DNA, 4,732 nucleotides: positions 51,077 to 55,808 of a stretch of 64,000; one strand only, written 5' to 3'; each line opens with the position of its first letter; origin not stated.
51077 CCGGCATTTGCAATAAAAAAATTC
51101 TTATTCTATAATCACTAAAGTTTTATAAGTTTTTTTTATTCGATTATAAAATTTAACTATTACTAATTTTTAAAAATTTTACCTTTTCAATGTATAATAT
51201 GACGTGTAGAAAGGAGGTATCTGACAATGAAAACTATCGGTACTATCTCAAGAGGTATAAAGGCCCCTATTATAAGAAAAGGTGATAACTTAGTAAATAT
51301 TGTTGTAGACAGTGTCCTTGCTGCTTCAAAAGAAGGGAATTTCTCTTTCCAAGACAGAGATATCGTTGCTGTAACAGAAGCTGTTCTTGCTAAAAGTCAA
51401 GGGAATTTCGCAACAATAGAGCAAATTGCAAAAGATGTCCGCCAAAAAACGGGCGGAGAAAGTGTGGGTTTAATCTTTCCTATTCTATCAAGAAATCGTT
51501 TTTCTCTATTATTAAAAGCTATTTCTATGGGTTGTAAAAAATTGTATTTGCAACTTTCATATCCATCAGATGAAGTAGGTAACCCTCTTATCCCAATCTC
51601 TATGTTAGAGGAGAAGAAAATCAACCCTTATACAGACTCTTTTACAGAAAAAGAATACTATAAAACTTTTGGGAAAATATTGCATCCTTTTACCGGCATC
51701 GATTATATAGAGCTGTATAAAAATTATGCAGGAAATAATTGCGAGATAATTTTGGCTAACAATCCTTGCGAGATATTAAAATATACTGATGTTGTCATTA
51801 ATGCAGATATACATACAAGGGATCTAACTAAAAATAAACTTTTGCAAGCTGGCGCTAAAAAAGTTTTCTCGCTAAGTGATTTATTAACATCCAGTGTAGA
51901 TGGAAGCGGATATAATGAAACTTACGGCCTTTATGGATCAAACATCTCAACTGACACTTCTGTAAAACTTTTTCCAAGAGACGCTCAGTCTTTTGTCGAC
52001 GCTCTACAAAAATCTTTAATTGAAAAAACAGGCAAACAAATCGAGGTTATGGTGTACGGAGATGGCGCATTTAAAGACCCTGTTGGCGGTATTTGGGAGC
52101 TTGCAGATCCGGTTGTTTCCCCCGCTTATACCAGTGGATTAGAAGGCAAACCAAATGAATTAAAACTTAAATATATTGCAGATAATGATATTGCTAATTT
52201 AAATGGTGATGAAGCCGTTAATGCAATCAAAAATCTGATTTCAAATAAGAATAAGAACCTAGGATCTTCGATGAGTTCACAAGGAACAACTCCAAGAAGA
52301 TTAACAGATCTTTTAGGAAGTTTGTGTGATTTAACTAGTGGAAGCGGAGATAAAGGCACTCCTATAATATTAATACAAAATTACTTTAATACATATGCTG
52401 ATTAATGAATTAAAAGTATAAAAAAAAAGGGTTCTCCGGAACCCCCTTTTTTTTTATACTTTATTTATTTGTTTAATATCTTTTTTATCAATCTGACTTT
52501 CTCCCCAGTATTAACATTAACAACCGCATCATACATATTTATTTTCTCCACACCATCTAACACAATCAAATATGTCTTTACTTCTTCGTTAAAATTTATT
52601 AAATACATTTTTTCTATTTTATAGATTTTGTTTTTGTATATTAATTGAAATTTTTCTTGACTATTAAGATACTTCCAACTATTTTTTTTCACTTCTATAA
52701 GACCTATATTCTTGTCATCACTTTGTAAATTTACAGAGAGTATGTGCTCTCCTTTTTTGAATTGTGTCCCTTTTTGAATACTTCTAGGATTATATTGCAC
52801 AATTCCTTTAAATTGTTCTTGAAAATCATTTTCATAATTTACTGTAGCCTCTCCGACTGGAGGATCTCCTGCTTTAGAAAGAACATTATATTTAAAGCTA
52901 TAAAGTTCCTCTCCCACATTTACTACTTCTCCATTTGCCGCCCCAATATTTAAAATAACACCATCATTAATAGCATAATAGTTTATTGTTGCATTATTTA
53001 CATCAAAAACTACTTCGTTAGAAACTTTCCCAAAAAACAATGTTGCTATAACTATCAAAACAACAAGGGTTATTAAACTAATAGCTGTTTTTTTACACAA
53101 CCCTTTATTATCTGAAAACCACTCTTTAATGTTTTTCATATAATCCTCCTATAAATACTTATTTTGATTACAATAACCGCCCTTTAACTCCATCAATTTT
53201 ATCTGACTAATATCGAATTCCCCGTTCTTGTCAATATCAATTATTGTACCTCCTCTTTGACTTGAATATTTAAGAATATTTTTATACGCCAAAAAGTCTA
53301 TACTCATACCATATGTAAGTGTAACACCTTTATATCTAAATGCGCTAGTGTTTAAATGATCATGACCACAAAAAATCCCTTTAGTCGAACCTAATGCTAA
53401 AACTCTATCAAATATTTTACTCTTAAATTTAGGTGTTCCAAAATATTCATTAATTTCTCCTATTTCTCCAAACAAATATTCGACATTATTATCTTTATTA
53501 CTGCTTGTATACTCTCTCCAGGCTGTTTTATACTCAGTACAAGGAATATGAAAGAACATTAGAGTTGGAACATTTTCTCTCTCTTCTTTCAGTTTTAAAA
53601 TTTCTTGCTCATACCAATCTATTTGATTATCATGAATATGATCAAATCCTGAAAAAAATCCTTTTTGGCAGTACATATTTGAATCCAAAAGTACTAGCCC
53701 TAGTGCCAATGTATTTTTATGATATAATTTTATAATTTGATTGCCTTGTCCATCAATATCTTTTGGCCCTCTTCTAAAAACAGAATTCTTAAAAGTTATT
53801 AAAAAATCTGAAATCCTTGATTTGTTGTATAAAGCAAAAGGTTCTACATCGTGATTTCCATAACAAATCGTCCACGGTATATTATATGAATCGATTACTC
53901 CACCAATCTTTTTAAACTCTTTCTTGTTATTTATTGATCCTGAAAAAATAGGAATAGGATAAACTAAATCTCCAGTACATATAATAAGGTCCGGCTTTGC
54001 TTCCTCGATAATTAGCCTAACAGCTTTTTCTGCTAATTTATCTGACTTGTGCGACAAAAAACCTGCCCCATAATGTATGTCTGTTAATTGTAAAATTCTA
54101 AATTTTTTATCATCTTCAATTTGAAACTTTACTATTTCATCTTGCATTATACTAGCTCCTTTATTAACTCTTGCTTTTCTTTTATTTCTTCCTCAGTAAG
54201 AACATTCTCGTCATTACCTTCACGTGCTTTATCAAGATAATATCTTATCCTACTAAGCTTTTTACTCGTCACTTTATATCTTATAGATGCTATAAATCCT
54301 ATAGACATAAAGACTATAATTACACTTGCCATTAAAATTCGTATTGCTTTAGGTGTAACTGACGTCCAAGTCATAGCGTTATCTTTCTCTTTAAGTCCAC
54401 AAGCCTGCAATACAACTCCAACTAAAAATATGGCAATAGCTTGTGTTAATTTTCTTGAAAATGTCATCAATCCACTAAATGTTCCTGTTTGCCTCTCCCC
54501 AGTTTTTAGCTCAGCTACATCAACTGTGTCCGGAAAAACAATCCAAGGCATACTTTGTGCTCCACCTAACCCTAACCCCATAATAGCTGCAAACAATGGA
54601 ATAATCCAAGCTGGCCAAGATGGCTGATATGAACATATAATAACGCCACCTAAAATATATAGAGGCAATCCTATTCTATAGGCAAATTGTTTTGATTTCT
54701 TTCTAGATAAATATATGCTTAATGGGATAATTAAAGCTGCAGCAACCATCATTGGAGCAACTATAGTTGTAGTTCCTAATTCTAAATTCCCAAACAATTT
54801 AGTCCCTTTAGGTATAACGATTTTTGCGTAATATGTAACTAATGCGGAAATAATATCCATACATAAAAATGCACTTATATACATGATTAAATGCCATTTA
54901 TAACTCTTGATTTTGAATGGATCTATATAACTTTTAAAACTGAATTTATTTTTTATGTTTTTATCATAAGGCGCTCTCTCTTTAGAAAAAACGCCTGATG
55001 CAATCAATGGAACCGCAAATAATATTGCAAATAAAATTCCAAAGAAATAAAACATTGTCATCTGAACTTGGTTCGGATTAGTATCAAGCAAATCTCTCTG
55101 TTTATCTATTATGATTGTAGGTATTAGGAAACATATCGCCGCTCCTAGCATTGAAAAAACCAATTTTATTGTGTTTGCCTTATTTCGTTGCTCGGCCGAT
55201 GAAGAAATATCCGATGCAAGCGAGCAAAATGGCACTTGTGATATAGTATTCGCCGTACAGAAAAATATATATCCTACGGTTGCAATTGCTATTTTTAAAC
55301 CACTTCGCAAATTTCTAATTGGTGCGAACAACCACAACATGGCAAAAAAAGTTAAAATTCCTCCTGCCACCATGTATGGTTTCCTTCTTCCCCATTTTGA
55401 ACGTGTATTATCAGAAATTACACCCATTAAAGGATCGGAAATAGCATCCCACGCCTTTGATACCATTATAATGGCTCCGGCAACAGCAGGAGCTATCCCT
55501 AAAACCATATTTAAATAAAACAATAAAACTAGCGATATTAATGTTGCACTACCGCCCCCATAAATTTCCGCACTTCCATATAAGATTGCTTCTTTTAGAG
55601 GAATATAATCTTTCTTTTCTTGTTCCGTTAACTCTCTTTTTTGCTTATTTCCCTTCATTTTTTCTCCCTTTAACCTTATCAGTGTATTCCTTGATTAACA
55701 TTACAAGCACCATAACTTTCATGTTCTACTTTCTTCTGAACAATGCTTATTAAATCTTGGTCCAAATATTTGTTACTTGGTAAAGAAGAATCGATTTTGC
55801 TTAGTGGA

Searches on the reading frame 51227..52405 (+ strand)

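Call 71: search_protein_families(library=pfam, proteins=[window:51227-52405:+], max_evalue=0.00001)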
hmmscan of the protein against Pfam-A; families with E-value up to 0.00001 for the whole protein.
window:51227-52405:+ (392 aa): 1 family
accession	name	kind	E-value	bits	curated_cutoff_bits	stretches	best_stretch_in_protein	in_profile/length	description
PF01996.21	F420_ligase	-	1.5e-53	181.9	25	1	10-385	1-218/218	F420-0:Gamma-glutamyl ligase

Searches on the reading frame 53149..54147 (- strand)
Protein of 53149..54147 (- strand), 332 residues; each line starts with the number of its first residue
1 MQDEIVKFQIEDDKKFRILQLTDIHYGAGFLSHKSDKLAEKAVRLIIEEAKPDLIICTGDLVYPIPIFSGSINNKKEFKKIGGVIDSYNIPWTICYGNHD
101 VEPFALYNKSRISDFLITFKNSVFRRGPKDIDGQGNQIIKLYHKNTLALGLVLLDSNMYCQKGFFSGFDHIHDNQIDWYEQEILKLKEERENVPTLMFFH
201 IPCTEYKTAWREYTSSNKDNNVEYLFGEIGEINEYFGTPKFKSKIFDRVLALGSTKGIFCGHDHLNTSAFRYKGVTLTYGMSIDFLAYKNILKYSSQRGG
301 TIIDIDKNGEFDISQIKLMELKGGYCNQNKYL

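Call 72: search_protein_families(library=pfam, proteins=[window:53149-54147:-], max_evalue=0.00001)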
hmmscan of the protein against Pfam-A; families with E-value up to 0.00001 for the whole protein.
window:53149-54147:- (332 aa): 1 family
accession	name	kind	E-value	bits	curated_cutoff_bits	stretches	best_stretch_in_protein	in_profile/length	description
PF00149.33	Metallophos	-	4.7e-13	50.4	21.5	1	16-264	1-189/191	Calcineurin-like phosphoesterase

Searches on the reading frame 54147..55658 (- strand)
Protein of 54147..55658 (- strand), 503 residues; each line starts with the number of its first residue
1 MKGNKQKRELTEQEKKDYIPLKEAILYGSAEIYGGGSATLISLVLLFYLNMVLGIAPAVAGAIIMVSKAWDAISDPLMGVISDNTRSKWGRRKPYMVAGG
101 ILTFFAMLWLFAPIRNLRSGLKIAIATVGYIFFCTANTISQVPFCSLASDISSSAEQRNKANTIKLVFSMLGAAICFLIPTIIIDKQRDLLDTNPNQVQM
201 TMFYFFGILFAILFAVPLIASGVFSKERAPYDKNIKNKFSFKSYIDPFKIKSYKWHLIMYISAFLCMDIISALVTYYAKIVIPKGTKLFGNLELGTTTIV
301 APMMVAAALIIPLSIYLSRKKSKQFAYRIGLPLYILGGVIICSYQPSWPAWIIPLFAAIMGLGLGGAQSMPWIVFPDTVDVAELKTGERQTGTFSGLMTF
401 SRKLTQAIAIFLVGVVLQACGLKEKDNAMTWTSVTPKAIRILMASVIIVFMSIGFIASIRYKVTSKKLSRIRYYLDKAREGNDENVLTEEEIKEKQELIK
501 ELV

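Call 72: search_protein_families(library=pfam, proteins=[window:54147-55658:-], max_evalue=0.00001)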
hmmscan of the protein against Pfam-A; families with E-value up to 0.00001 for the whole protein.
window:54147-55658:- (503 aa): 3 families
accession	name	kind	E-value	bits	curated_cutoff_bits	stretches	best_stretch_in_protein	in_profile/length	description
PF13347.12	MFS_2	-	5.4e-66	223.3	27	1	27-464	2-426/427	MFS/sugar transport protein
PF07690.21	MFS_1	-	3.2e-19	69.5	33.4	1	36-409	11-346/347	Major Facilitator Superfamily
PF03209.21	PUCC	-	6.9e-07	29.1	21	1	53-449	10-393/401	PUCC protein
